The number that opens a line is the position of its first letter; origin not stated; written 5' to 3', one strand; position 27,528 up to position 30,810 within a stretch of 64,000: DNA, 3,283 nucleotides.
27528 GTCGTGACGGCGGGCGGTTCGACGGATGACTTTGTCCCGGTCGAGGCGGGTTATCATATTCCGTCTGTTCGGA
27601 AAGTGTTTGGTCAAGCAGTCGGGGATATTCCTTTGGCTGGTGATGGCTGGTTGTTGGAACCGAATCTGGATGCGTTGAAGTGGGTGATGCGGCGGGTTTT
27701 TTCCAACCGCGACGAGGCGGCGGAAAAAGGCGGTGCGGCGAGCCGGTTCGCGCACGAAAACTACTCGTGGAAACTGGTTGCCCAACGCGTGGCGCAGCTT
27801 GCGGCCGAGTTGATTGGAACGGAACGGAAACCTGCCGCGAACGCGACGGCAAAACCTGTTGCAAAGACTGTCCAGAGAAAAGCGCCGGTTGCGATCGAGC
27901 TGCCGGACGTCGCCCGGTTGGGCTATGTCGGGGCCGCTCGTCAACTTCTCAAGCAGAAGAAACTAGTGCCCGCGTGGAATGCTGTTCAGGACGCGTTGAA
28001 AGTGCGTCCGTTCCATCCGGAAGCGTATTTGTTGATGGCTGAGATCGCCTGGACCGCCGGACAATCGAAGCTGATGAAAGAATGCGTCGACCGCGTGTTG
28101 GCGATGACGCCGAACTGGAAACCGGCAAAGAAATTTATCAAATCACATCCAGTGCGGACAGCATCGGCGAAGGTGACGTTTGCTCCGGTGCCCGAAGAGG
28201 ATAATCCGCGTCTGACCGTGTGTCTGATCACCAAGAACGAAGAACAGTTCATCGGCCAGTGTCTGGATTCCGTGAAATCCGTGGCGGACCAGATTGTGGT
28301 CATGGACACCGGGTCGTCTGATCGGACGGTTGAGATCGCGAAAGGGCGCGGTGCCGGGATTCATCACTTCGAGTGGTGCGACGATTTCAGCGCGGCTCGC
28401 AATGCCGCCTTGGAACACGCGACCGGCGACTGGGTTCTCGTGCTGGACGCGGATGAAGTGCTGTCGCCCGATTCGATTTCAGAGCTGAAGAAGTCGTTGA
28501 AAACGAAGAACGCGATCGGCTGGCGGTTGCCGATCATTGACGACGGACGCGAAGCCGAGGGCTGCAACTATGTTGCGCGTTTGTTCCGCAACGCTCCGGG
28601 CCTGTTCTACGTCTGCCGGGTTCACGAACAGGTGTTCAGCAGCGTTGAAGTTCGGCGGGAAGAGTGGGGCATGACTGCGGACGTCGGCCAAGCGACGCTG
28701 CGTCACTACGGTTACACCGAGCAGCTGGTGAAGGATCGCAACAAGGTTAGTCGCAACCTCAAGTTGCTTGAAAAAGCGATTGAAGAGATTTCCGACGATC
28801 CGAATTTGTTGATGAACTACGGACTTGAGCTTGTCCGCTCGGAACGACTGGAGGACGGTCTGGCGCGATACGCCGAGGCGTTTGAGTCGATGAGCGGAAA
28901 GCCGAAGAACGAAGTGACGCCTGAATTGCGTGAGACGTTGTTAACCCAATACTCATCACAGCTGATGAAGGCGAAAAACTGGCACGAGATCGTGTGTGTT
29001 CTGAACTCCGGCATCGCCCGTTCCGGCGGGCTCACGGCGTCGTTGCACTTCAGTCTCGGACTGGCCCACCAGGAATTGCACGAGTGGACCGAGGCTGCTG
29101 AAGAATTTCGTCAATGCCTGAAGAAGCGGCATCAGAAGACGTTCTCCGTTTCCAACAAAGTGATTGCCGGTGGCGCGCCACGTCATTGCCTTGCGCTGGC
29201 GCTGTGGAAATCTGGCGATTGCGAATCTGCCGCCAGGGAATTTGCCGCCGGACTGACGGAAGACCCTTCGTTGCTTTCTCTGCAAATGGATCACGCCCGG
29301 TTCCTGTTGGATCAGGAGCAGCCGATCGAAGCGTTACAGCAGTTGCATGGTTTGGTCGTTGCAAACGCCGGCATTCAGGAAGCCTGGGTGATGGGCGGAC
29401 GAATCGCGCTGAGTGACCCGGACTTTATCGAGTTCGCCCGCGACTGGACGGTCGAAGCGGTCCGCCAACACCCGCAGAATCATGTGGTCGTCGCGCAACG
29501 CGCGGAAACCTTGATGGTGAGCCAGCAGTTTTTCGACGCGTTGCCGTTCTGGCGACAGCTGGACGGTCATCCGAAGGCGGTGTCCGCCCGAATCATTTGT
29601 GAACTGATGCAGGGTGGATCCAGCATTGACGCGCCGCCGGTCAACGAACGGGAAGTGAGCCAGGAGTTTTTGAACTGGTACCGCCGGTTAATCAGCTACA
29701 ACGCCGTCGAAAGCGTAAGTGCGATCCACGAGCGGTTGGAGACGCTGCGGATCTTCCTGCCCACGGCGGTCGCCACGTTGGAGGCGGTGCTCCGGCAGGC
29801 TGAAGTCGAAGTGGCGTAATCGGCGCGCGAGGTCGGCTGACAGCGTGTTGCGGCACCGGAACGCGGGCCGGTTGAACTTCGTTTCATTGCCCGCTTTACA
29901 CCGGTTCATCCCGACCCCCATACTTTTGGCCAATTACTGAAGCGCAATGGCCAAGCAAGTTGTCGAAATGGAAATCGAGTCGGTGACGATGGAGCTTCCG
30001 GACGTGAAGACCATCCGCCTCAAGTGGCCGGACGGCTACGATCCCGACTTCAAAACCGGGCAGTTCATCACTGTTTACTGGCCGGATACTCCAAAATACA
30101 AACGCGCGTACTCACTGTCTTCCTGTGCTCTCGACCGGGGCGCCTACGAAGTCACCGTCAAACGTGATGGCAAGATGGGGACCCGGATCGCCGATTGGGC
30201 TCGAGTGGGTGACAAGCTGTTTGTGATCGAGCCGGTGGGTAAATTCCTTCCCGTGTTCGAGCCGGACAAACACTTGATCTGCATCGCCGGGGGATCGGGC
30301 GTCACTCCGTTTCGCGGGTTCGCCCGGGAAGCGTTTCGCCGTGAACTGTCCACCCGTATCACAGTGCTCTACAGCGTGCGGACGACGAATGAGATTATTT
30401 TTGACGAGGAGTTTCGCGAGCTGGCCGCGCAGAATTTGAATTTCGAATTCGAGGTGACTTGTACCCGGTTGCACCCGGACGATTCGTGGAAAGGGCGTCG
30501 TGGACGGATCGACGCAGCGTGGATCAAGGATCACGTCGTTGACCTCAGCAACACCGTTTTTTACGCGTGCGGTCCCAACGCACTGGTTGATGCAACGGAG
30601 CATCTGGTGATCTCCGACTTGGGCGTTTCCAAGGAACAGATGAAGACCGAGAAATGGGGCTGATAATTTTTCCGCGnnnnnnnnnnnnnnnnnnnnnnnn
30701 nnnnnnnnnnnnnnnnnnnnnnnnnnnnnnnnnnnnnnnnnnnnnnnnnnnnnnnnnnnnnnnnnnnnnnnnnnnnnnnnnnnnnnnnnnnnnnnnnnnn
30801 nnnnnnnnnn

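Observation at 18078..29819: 3,913-aa single-ORF glycan assembly line fusing 6-7 glycosyltransferase and 3 methyltransferase modules, immediately downstream of flagellin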

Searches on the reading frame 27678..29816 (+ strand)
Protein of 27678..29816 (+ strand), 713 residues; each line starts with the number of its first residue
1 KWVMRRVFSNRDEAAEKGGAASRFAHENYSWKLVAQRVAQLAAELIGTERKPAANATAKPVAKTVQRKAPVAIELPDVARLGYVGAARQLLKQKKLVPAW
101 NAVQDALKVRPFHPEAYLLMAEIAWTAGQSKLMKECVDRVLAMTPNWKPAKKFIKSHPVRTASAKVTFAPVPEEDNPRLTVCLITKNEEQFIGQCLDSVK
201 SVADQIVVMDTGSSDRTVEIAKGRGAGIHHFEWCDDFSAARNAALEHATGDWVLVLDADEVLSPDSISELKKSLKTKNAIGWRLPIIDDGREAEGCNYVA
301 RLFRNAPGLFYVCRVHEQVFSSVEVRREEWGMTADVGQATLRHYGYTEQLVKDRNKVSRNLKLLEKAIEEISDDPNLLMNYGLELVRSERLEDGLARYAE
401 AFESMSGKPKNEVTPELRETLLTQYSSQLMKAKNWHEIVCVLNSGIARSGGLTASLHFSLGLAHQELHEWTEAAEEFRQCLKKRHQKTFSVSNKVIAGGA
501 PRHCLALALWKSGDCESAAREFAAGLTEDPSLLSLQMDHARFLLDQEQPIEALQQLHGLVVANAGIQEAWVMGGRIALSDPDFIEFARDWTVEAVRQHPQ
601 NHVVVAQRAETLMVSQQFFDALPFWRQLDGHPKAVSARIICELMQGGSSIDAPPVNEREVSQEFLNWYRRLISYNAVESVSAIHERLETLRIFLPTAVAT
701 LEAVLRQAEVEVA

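Call 19: search_solved_structures(query=window:27678-29816:+, max_evalue=0.01)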
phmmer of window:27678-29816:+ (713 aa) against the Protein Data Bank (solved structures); distinct sequences matched with E-value up to 0.01: 12.
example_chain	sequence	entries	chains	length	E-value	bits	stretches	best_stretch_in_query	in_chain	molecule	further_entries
22ao_A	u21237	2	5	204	1.1e-30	110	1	176-369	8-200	GmaR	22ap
7msp_A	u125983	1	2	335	3e-18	68.9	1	168-395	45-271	SPbeta prophage-derived glycosyltransferase SunS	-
7msn_A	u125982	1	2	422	5.7e-18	68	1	168-395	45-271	SPbeta prophage-derived glycosyltransferase SunS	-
7msk_A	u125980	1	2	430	1e-16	63.9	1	176-385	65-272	Glyco_trans_2-like domain-containing protein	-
9omm_A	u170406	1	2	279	2.9e-06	29.3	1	179-295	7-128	Glycosyltransferase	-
9omh_A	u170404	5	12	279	3e-06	29.3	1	179-295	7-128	Glycosyltransferase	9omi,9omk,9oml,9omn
9omj_A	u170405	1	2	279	3.6e-06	29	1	179-295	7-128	Glycosyltransferase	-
7x9r_A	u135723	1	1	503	1.8e-05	26.7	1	332-403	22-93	Glycosyl transferase family 2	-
6p61_A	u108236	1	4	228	0.0001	24.2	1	177-275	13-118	Glycosyltransferase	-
9jma_A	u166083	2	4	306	0.0018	20.1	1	194-270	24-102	GalNAc(5)-diNAcBac-PP-undecaprenol beta-1,3-glucosyltransferase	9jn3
7rqf_A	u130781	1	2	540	0.0067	18.2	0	350-479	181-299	TPR repeat-containing protein PA4667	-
8sxe_C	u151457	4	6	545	0.0079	18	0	350-479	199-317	TPR repeat-containing protein PA4667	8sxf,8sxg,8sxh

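Call 42: search_protein_families(library=ncbifam, proteins=[window:27978-29816:+], max_evalue=0.001)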
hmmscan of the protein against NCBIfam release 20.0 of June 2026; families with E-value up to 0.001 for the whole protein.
window:27978-29816:+ (613 aa): 13 families
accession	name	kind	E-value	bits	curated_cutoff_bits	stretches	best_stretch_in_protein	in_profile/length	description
TIGR04195.1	S_glycosyl_SunS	equivalog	4.5e-23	81.8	350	1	74-287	54-265/421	SunS family peptide S-glycosyltransferase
TIGR04283.1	glyco_like_mftF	equivalog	4.5e-11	42.7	182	1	81-184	3-109/221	TIGR04283 family arsenosugar biosynthesis glycosyltransferase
TIGR04182.1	glyco_TIGR04182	equivalog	4.5e-09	36.1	325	1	80-183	3-109/293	S-layer glycoprotein N-glycosyltransferase AglJ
TIGR02917.1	PEP_TPR_lipo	equivalog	1.9e-08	32.7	312.2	1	405-519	131-244/899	XrtA/PEP-CTERM system TPR-repeat protein PrsT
NF007482.0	PRK10073.1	equivalog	2.7e-08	33.2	423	1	75-169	4-105/334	glycosyltransferase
NF010496.0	PRK13915.1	equivalog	5.8e-07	28.9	262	1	76-159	30-126/307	glucosyl-3-phosphoglycerate synthase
NF041391.1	DPhHxTase_Halo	equivalog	1.3e-06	27.6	375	1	85-173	3-92/213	dolichyl-phosphate hexose transferase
NF040959.1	MamA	equivalog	8.2e-06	25.4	200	0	260-303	124-167/204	magnetosome protein MamA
TIGR03965.1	mycofact_glyco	equivalog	2e-05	23.7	280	1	66-165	63-170/467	mycofactocin biosynthesis glycosyltransferase MftF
NF047683.1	TeichurnBiosyTuaG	equivalog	5.1e-05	23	400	1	76-170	5-107/252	teichuronic acid biosynthesis protein TuaG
TIGR04440.1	glyco_TIGR04440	domain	0.00012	21.9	70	1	79-178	2-110/215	TIGR00180 family glycosyltransferase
TIGR02521.1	type_IV_pilW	equivalog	0.00016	21.3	154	0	403-460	69-126/234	type IV pilus biogenesis/stability protein PilW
NF047588.1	GlcsyltransPgfSStrep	equivalog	0.00081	18.7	500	0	89-175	20-111/308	glycosyltransferase PgfS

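Call 78: find_related_loci(query=A5, collection=metagenome_contigs, flank=10000)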
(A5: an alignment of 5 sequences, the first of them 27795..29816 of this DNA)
Query A5 (674 aa) in metagenome_contigs; peptide patterns used: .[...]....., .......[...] (x = any residue, [..] = any of these).
600 stretches matched a pattern (row limit reached: there are more); 519 encode a relative of the query (tblastn E <= 1e-3); the best 80 are kept; 80 distinct loci.
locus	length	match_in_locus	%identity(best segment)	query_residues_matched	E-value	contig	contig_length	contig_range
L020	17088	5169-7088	53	34-665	0e+0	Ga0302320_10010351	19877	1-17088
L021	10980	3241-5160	53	34-665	0e+0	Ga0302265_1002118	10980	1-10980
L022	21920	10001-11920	53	34-665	0e+0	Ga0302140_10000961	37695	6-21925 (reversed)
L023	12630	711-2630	53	34-665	0e+0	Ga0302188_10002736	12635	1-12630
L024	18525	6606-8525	53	34-665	0e+0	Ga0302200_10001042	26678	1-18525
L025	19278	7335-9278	52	32-669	0e+0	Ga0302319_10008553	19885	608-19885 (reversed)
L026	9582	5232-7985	51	28-656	0e+0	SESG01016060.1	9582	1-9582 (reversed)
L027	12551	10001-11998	49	13-662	0e+0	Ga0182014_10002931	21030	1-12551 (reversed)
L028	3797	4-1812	53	71-665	0e+0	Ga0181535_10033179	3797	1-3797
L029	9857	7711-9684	51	22-669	0e+0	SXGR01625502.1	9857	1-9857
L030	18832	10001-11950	51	28-670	0e+0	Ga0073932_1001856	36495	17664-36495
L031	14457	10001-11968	49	25-672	0e+0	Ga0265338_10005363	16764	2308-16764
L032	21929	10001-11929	49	29-664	0e+0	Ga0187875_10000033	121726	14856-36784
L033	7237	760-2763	50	13-674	0e+0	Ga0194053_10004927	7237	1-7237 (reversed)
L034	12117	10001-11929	49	33-669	0e+0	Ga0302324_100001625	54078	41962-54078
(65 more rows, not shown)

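Call 85: find_homologous_proteins(query=A5, max_evalue=1e-20)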
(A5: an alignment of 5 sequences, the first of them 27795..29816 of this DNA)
Query A5 (5 sequences) (674 aa, profile of the alignment): 1552 proteins with E <= 1e-20 among 8000 candidates; the best 120 are listed.
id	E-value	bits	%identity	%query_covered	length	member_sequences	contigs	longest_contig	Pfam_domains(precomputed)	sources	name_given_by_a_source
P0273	0.0e+0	1077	49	92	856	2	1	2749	PF14559.13,PF23914.2,PF13641.13,PF13432.13,PF13428.13,PF00535.33,PF07719.24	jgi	jgi:GT2 family glycosyltransferase/Tfp pilus assembly protein PilF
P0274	0.0e+0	1065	49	96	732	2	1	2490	PF14559.13,PF13431.13,PF23914.2,PF00515.35,PF13424.13,PF13432.13,PF13428.13,PF13181.13,PF00535.33,PF07719.24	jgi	jgi:tetratricopeptide (TPR) repeat protein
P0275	0.0e+0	1036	49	94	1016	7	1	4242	PF14559.13,PF13632.13,PF13431.13,PF10111.15,PF13641.13,PF13428.13,PF00535.33,PF07719.24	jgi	jgi:GT2 family glycosyltransferase/predicted Zn-dependent protease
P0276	0.0e+0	1020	48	96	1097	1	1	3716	PF14559.13,PF10111.15,PF13641.13,PF13432.13,PF13428.13,PF00535.33,PF07719.24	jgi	jgi:GT2 family glycosyltransferase/predicted Zn-dependent protease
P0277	0.0e+0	1018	46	97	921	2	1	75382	PF14559.13,PF10111.15,PF13641.13,PF00515.35,PF13428.13,PF00535.33,PF07719.24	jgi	jgi:GT2 family glycosyltransferase/Flp pilus assembly protein TadD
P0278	0.0e+0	1017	50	77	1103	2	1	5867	PF14559.13,PF13632.13,PF10111.15,PF13641.13,PF13428.13,PF00535.33,PF07719.24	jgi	jgi:GT2 family glycosyltransferase/tetratricopeptide (TPR) repeat protein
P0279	0.0e+0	1013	51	96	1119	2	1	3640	PF14559.13,PF13431.13,PF23914.2,PF10111.15,PF13641.13,PF13432.13,PF13428.13,PF13429.13,PF00535.33,PF07719.24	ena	-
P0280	0.0e+0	1011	48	95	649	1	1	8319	PF14559.13,PF23914.2,PF13424.13,PF13432.13,PF13428.13,PF00535.33,PF07719.24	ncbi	-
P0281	3.4e-298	1008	48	98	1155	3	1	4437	PF10111.15,PF13432.13,PF00535.33,PF07719.24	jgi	jgi:glycosyltransferase involved in cell wall biosynthesis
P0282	2.4e-297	1006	50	98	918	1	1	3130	PF14559.13,PF00534.27,PF21545.4,PF13432.13,PF00535.33,PF07719.24,PF20706.4,PF13692.13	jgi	jgi:tetratricopeptide (TPR) repeat protein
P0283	2.4e-296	1002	47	93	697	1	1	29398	PF14559.13,PF23914.2,PF13432.13,PF13428.13,PF00535.33,PF07719.24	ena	-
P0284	4.9e-296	1001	50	97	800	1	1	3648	PF00535.33,PF07719.24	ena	-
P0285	1.7e-295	1000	50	94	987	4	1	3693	PF14559.13,PF13431.13,PF23914.2,PF00534.27,PF13428.13,PF13439.13,PF00535.33,PF07719.24,PF20706.4,PF13692.13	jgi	jgi:glycosyltransferase involved in cell wall biosynthesis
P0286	3.6e-294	995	48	92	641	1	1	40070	PF14559.13,PF23914.2,PF13432.13,PF13428.13,PF00535.33,PF07719.24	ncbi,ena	-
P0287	9.4e-294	994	46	95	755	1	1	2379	PF14559.13,PF13431.13,PF00535.33,PF07719.24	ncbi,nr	ncbi:MAG: glycosyltransferase, partial [Akkermansiaceae bacterium]|nr:glycosyltransferase [Verrucomi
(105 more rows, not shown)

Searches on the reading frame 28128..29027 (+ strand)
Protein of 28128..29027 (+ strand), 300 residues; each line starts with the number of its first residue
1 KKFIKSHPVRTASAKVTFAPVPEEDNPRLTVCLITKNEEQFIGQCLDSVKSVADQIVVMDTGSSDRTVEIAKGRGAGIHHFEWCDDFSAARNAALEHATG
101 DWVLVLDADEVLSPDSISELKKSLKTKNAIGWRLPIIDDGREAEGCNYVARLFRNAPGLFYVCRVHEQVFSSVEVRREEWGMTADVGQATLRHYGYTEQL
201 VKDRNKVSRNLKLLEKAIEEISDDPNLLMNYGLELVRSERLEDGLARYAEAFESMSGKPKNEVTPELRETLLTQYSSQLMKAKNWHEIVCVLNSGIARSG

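Call 6: search_protein_families(library=pfam, proteins=[window:28128-29027:+], max_evalue=0.01)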
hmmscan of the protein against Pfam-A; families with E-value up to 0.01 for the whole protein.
window:28128-29027:+ (300 aa): 6 families
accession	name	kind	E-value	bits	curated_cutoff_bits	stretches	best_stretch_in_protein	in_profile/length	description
PF00535.33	Glycos_transf_2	-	1.7e-24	87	23.3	1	30-143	1-125/168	Glycosyl transferase family 2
PF13704.12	Glyco_tranf_2_4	-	7.8e-11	42.8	27.5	1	36-113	1-85/98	Glycosyl transferase family 2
PF13641.12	Glyco_tranf_2_3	-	1.2e-05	25.9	27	1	27-127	1-114/230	Glycosyltransferase like family 2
PF10111.15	Glyco_tranf_2_2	-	1.4e-05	25.2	27.3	1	31-126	4-108/276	Glycosyltransferase like family 2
PF13896.12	Glyco_transf_49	-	0.0027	17.5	27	1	89-127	120-158/329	Glycosyl-transferase for dystroglycan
PF02875.26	Mur_ligase_C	-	0.006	17.8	28.4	0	30-105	40-123/127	Mur ligase, glutamate ligase domain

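Call 64: search_solved_structures(query=window:28128-28877:+, max_evalue=1e-10, show_alignments=2)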
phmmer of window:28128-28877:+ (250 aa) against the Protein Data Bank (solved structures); distinct sequences matched with E-value up to 1e-10: 4.
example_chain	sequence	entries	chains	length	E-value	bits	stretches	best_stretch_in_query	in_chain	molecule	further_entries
22ao_A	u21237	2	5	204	1.2e-31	113.1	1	26-219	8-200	GmaR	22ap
7msp_A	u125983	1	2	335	5.3e-19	71.6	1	18-243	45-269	SPbeta prophage-derived glycosyltransferase SunS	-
7msn_A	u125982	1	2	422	9.8e-19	70.8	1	18-243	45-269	SPbeta prophage-derived glycosyltransferase SunS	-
7msk_A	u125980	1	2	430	2.6e-17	66.1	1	26-235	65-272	Glyco_trans_2-like domain-containing protein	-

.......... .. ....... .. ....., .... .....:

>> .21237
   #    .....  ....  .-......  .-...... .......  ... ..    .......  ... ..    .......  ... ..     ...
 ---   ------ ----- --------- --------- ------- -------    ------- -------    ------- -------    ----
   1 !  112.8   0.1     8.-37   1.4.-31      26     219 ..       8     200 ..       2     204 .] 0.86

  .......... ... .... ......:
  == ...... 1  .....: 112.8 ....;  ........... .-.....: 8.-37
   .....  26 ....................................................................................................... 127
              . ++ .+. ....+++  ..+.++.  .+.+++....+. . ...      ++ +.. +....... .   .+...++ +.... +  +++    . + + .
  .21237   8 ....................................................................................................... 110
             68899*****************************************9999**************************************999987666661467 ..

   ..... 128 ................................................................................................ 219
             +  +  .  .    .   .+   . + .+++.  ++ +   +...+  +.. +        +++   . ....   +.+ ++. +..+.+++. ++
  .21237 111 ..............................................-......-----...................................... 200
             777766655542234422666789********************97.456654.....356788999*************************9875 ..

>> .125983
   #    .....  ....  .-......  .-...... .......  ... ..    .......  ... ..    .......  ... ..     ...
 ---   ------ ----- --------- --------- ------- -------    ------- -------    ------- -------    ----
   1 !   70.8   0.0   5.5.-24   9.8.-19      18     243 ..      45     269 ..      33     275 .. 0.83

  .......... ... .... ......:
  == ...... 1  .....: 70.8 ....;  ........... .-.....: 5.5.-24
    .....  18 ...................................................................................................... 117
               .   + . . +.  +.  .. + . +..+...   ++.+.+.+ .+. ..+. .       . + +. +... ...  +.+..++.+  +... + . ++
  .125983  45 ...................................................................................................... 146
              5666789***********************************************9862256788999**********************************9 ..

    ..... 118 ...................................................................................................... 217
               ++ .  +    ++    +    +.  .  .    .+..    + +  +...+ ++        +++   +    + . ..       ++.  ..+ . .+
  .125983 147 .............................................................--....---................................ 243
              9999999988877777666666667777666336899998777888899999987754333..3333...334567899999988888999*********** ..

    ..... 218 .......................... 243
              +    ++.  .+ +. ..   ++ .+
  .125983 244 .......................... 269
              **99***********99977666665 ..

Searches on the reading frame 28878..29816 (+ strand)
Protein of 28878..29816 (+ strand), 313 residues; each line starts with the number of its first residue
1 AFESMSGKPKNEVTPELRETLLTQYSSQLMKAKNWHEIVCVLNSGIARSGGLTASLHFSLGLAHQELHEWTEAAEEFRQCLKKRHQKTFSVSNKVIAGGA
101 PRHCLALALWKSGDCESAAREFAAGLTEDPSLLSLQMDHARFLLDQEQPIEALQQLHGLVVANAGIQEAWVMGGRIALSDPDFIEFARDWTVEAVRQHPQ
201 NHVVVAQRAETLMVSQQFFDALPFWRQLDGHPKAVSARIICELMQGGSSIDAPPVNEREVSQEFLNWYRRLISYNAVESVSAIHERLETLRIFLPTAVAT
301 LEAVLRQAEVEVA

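Call 6: search_protein_families(library=pfam, proteins=[window:28878-29816:+], max_evalue=0.01)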
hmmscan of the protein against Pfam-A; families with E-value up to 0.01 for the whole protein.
window:28878-29816:+ (313 aa): 5 families
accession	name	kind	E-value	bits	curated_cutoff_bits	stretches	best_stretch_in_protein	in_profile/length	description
PF07719.23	TPR_2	-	2.3e-07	30.9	27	1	54-83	1-30/34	Tetratricopeptide repeat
PF13432.12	TPR_16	-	7.5e-06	26.7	32.7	0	105-130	3-28/65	Tetratricopeptide repeat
PF13428.12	TPR_14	-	3e-05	24.7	23.5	0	103-141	5-43/44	Tetratricopeptide repeat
PF24575.1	TPR_Slam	-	0.00049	20.9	35.2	0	108-155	56-103/104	Surface lipoprotein assembly modifier, N-terminal TPR repeats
PF13374.12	TPR_10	-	0.0042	17.5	27.5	0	60-84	8-32/42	Tetratricopeptide repeat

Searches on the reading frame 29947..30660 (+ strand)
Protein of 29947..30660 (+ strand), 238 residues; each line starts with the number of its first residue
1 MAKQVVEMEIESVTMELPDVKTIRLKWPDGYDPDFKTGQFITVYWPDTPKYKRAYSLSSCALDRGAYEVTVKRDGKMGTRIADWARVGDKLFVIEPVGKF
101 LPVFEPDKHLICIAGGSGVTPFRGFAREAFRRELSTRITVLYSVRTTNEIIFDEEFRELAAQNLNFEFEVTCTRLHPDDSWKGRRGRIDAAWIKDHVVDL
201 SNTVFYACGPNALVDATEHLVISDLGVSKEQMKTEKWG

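Call 7: search_protein_families(library=pfam, proteins=[window:29947-30660:+], max_evalue=0.001)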
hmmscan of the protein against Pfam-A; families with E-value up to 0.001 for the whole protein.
window:29947-30660:+ (238 aa): 3 families
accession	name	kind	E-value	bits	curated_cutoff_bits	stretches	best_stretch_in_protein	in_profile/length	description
PF00175.26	NAD_binding_1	-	3.7e-21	76.3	22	1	113-218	2-108/109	Oxidoreductase NAD-binding domain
PF00970.30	FAD_binding_6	-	1e-05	26.2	21.1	1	10-100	4-97/99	Oxidoreductase FAD-binding domain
PF08030.17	NAD_binding_6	-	7.6e-05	23.3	22.2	0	109-174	3-76/156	Ferric reductase NAD binding domain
